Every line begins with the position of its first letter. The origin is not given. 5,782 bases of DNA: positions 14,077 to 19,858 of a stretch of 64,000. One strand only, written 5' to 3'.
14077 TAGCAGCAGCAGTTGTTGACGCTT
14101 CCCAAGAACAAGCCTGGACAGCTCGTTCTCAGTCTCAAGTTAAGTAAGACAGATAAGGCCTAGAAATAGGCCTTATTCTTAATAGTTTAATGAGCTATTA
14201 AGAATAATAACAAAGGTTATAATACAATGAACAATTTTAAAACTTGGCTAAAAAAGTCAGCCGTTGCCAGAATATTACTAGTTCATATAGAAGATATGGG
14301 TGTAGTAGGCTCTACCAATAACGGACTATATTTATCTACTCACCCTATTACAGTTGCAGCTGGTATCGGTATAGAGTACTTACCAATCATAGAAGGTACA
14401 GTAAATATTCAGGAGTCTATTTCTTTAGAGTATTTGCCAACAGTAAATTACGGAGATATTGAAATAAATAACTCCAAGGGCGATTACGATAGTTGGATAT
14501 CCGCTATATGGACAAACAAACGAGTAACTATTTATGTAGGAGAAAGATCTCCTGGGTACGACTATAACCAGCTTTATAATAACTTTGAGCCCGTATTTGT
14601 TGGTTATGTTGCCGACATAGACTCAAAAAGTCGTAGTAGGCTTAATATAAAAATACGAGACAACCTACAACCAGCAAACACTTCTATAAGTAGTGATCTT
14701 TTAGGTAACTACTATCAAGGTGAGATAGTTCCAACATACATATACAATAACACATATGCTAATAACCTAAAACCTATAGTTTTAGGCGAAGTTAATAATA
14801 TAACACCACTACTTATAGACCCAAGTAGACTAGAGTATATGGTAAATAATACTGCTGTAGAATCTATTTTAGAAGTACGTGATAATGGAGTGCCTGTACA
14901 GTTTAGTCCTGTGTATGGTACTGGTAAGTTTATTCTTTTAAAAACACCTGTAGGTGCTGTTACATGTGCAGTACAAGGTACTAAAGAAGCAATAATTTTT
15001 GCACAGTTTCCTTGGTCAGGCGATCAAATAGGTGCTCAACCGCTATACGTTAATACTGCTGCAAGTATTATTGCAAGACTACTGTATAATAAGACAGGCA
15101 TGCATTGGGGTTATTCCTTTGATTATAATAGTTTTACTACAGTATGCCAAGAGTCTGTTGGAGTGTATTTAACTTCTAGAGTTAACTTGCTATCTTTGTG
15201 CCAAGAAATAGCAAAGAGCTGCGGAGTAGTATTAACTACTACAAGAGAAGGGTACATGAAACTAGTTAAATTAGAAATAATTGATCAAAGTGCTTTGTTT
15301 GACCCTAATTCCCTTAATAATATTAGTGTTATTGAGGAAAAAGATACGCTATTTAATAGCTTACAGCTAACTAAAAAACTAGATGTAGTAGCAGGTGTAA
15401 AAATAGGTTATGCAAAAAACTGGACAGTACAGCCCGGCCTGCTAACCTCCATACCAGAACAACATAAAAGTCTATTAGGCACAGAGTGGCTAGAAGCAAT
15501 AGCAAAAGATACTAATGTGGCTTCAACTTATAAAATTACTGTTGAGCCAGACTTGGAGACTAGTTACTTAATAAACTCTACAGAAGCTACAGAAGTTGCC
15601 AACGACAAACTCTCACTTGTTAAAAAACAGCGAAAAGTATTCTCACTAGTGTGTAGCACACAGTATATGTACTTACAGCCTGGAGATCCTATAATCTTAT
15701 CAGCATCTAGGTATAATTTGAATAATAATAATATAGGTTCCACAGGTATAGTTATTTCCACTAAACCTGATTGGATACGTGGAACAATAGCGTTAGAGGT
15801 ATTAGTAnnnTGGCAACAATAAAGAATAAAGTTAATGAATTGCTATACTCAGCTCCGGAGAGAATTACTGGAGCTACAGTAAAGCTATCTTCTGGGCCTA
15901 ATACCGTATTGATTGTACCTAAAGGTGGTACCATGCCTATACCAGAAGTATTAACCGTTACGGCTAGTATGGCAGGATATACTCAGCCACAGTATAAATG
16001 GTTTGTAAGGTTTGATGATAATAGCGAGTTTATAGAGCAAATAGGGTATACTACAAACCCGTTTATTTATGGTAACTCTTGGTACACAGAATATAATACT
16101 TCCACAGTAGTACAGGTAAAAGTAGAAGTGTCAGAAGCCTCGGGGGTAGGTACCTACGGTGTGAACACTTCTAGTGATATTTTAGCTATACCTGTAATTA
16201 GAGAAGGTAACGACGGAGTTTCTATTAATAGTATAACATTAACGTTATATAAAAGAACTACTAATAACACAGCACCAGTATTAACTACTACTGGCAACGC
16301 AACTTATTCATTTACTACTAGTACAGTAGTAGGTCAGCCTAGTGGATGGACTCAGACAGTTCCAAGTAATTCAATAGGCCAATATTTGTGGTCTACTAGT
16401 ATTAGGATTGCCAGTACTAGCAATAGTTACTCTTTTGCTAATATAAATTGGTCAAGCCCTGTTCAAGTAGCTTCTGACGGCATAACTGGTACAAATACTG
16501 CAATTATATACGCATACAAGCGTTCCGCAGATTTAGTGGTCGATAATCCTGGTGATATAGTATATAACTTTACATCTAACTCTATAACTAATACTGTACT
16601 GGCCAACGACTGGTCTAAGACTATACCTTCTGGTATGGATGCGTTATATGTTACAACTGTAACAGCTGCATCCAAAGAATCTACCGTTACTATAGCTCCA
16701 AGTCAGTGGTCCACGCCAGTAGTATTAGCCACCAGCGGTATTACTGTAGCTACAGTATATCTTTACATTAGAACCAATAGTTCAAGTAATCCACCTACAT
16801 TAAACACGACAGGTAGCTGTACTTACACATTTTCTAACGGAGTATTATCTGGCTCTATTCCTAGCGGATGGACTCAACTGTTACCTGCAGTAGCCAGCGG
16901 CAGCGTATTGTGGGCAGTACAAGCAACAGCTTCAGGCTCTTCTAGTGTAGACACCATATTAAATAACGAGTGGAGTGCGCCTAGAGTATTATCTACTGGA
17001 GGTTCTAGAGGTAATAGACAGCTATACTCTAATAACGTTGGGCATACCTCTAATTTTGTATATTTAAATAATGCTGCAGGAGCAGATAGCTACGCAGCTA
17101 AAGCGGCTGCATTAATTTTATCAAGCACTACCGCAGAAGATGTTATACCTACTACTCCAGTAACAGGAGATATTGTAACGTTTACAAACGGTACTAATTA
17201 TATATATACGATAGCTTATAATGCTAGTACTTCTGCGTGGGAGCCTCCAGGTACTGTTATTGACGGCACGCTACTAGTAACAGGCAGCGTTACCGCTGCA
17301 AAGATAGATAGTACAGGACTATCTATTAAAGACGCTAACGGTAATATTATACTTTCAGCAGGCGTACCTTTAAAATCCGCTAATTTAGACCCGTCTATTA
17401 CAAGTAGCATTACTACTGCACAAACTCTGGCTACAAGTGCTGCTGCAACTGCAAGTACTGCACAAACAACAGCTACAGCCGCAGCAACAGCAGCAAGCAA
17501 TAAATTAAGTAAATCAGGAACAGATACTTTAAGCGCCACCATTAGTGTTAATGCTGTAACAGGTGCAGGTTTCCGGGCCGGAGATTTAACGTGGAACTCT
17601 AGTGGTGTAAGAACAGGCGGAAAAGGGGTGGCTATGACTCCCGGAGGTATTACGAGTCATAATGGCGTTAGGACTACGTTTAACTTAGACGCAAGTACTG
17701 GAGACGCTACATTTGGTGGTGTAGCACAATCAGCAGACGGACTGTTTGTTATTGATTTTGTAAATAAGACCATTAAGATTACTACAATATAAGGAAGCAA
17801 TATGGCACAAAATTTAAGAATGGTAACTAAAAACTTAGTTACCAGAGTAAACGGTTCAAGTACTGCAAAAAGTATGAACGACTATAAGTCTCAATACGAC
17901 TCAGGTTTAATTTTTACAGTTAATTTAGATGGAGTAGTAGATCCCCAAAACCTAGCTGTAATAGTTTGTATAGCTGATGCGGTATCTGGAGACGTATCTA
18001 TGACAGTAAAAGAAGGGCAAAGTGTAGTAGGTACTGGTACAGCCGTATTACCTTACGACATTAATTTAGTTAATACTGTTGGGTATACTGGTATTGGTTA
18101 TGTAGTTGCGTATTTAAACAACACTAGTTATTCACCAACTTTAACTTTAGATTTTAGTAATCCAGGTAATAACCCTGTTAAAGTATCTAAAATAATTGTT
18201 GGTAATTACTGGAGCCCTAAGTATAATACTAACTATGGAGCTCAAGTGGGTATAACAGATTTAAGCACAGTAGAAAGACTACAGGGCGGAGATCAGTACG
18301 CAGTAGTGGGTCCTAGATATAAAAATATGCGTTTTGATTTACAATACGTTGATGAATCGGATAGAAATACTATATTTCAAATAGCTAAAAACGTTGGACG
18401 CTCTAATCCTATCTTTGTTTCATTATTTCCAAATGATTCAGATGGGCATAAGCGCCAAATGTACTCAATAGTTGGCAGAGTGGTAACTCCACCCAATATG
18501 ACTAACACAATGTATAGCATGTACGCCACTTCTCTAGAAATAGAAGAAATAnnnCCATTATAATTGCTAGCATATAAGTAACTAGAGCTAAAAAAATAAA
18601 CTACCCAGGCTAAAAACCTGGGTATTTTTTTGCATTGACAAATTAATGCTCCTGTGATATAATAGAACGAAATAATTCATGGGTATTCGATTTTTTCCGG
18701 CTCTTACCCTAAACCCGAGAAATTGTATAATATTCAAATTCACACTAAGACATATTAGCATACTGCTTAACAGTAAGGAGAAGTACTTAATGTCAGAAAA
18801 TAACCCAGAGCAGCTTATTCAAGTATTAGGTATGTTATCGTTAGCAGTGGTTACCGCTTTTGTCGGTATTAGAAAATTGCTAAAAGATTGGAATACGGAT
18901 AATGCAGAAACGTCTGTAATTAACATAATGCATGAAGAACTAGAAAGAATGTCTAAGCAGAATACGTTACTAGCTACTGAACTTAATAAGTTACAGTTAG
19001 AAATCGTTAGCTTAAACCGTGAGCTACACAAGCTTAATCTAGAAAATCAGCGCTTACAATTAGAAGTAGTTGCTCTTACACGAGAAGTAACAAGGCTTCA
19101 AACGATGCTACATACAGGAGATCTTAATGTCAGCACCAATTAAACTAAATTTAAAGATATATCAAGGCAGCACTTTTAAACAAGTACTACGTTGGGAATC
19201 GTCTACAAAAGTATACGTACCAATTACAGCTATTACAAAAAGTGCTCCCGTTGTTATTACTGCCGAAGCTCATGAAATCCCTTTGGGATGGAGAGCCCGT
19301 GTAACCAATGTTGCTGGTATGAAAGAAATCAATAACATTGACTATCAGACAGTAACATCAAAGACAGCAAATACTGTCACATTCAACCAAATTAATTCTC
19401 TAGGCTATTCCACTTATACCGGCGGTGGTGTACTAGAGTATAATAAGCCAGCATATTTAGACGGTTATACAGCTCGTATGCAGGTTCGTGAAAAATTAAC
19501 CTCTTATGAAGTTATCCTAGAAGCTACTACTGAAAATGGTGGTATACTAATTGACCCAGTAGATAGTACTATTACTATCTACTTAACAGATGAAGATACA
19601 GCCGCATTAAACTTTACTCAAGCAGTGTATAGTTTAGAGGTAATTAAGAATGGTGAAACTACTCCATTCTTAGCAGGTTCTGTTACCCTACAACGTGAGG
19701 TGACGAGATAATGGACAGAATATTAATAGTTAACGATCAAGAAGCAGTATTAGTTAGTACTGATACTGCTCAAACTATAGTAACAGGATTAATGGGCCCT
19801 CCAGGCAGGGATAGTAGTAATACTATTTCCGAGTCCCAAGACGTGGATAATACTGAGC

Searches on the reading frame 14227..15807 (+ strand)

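Call 9: search_protein_families(library=phrogs, proteins=[window:14227-15807:+], max_evalue=0.001)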
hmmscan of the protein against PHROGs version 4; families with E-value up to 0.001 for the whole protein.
window:14227-15807:+ (527 aa): 1 family
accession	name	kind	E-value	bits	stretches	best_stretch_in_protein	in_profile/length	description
phrog_8917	-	unknown function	4.4e-35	122.2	1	48-527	125-609/613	-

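Call 10: search_protein_families(library=pfam, proteins=[window:14227-15807:+], max_evalue=0.01)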
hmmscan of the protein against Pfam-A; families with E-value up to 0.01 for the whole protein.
window:14227-15807:+ (527 aa): 0 families

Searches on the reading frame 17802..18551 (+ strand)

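Call 9: search_protein_families(library=phrogs, proteins=[window:17802-18551:+], max_evalue=0.001)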
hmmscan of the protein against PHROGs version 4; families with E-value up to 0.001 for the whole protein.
window:17802-18551:+ (250 aa): 2 families
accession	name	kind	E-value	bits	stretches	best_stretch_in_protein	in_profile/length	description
phrog_8610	-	unknown function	3.1e-17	63.6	1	105-250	121-268/270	-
phrog_6278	-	unknown function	5.8e-05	23.4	1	112-207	174-268/306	-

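Call 10: search_protein_families(library=pfam, proteins=[window:17802-18551:+], max_evalue=0.01)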
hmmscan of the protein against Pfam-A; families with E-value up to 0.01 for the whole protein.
window:17802-18551:+ (250 aa): 0 families

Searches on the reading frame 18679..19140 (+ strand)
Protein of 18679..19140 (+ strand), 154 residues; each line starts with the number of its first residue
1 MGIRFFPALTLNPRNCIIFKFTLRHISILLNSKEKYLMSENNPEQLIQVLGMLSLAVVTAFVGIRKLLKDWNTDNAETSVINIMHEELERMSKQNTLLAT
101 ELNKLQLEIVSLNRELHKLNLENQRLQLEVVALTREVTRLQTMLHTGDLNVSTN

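Call 9: search_protein_families(library=phrogs, proteins=[window:18679-19140:+], max_evalue=0.001)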
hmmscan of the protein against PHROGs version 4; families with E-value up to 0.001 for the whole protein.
window:18679-19140:+ (154 aa): 1 family
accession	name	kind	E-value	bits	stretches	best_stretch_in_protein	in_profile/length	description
phrog_2658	-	other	3e-06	28.5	1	45-144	7-124/126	hol-like chemotaxis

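Call 75: search_protein_families(library=pfam, proteins=[window:18679-19140:+], max_evalue=0.001)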
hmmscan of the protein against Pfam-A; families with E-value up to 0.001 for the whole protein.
window:18679-19140:+ (154 aa): 0 families

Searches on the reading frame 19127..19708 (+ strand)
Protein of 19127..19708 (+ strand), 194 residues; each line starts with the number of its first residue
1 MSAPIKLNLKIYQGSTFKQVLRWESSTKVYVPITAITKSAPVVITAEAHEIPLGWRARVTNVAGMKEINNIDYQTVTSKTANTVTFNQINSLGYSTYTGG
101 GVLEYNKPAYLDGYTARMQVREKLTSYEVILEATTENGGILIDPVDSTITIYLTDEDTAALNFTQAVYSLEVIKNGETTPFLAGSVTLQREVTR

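Call 9: search_protein_families(library=phrogs, proteins=[window:19127-19708:+], max_evalue=0.001)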
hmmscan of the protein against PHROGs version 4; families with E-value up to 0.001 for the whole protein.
window:19127-19708:+ (194 aa): 2 families
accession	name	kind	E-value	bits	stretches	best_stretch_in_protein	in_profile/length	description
phrog_1084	-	unknown function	2.6e-21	77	1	2-194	3-116/123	unknown function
phrog_584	-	tail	0.00013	22.8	1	23-101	13-89/218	major tail protein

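Call 75: search_protein_families(library=pfam, proteins=[window:19127-19708:+], max_evalue=0.001)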
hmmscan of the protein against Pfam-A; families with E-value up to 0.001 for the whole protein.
window:19127-19708:+ (194 aa): 1 family
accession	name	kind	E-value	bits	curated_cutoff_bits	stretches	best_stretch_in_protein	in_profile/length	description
PF16190.11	E1_FCCH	-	0.00022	21.7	29.5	1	54-104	19-67/70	Ubiquitin-activating enzyme E1 FCCH domain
